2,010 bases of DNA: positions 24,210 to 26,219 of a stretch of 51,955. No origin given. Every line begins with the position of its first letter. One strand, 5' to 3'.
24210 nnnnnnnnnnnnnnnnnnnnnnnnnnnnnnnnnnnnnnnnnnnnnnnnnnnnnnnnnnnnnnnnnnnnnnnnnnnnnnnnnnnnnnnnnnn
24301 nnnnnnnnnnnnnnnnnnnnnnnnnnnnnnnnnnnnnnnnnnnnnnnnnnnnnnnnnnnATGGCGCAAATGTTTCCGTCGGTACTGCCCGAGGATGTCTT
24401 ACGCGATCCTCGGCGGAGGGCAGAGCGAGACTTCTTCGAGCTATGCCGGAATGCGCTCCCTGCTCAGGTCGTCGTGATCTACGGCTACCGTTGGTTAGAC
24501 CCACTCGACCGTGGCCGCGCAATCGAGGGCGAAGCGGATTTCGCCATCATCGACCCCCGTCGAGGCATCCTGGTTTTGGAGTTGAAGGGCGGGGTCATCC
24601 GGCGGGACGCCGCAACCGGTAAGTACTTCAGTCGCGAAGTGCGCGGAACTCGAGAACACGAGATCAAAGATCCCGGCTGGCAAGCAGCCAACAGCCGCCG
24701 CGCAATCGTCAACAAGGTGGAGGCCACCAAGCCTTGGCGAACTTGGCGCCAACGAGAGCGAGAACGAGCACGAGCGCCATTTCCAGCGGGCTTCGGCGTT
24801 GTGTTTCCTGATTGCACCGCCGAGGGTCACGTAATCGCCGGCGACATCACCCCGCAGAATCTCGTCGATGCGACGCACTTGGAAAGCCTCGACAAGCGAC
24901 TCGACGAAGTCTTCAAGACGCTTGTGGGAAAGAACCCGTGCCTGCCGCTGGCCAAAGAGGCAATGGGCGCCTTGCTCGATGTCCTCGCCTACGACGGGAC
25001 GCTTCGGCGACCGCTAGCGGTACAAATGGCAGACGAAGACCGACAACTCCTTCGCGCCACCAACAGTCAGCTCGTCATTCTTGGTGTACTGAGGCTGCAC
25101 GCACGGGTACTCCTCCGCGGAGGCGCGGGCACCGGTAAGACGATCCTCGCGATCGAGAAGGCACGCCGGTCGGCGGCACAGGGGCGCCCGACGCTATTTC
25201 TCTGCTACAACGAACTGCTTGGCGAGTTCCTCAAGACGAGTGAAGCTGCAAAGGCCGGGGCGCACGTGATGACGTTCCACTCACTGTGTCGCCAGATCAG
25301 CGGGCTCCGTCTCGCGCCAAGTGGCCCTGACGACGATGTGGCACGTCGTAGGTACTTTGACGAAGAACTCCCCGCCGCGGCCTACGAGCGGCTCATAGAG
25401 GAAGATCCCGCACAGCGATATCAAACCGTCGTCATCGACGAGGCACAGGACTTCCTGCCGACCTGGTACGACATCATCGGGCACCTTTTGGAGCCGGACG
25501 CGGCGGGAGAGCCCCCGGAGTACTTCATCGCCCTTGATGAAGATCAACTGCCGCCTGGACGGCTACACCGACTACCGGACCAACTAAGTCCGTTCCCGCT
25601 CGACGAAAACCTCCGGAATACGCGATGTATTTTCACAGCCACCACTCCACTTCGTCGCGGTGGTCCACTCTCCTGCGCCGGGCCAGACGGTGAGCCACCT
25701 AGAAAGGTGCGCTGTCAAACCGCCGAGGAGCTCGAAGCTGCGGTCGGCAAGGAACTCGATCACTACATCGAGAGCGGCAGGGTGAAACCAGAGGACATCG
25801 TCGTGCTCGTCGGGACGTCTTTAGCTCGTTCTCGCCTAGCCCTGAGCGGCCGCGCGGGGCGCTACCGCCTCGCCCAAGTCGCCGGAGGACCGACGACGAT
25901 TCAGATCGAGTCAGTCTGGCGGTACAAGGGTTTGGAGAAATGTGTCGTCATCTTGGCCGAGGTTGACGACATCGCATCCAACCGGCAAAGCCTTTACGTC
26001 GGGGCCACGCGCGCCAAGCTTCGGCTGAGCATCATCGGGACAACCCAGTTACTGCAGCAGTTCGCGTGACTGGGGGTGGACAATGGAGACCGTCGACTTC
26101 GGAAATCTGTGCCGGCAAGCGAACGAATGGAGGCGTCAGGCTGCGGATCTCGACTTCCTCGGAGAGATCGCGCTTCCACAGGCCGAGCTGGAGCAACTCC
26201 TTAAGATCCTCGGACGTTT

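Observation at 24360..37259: Six-gene operon pairing an Hsp70-like ATPase with a DruE-like giant helicase: candidate undescribed defence system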

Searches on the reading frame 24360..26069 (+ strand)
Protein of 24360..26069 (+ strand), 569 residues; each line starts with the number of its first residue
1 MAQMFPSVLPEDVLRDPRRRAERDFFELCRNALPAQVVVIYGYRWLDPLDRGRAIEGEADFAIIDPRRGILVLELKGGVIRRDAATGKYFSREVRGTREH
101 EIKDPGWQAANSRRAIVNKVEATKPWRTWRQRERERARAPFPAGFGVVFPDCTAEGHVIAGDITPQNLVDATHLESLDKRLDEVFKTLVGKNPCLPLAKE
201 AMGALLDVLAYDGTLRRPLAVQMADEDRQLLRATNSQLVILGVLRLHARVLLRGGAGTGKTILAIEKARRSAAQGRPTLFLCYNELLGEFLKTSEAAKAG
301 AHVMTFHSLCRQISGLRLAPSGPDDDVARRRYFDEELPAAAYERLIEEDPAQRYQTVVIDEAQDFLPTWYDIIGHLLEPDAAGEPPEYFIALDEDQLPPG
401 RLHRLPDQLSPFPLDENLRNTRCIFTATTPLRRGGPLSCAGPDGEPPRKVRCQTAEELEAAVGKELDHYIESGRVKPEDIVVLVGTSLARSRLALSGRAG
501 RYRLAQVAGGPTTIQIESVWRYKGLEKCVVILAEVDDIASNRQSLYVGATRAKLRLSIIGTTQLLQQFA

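Call 5: search_protein_families(library=padloc, proteins=[window:24360-26069:+], max_evalue=0.01)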
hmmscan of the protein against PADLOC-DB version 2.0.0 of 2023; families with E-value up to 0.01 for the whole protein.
window:24360-26069:+ (569 aa): 13 families
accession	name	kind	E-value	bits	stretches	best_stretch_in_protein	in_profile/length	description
PDLC03813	RTasNERD-Hel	-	7.8e-44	148.6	1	1-558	1-509/519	DRT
PDLC01087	C3a187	-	4.3e-17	60.1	1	59-381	47-347/559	NERD+UvrD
PDLC04173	GajB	-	9.8e-06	22.8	1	521-566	425-468/471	-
PDLC00104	GajB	-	0.00013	18.9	1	243-282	11-54/574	UrvD helicase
PDLC00148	GajB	-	0.00071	16.7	0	351-378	147-174/369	UrvD helicase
PDLC02350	AbiO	-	0.00073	16.4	0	247-282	192-227/468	AbiO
PDLC03802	RTasHel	-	0.00093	16.1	0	346-376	185-215/675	DRT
PDLC02372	Nhi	-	0.0017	15.1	0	248-281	200-232/470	-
PDLC03002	Helicase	-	0.0027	14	0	348-378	325-355/707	-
PDLC00122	GajB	-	0.0028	14.6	0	520-561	429-473/502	UrvD helicase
PDLC00132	GajB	-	0.0032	14.2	0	352-376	213-237/625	UrvD helicase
PDLC00915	TRIP13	-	0.0044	14.5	0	236-273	52-89/302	TRIP13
PDLC04232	IetA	-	0.0086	13.5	0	246-291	115-157/330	-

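Call 6: search_protein_families(library=pfam, proteins=[window:24360-26069:+], max_evalue=0.01)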
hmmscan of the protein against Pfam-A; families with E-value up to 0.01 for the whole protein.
window:24360-26069:+ (569 aa): 8 families
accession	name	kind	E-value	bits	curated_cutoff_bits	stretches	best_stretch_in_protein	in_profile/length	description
PF13245.12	AAA_19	-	4.4e-06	27.3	25.1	1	249-399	13-131/134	AAA domain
PF00580.27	UvrD-helicase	-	4.6e-05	23.7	23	0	347-396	206-250/271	UvrD/REP helicase N-terminal domain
PF13538.12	UvrD_C_2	-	4.8e-05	23.6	27.4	1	518-558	6-51/52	UvrD-like helicase C-terminal domain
PF13481.12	AAA_25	-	0.00012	22.2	27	1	219-285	5-71/195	AAA domain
PF09848.15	SLFN-g3_helicase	-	0.00037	20.3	24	1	250-363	4-89/354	Schlafen group 3, DNA/RNA helicase domain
PF06745.19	ATPase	-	0.00091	19.1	26.6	1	246-290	18-63/231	KaiC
PF01695.23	IstB_IS21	-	0.003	17.5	24.1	1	238-296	83-141/238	IstB-like ATP binding protein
PF13191.12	AAA_16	-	0.0054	17.7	32.6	0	250-371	27-150/167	AAA ATPase domain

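Call 7: search_protein_families(library=ncbifam, proteins=[window:24360-26069:+], max_evalue=0.01)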
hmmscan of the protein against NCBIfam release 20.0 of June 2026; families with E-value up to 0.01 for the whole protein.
window:24360-26069:+ (569 aa): 1 family
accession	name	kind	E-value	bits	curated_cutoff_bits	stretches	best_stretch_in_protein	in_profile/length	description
NF038214.1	IS21_help_AAA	equivalog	3.2e-05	23.7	200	1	226-301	69-144/232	IS21-like element helper ATPase IstB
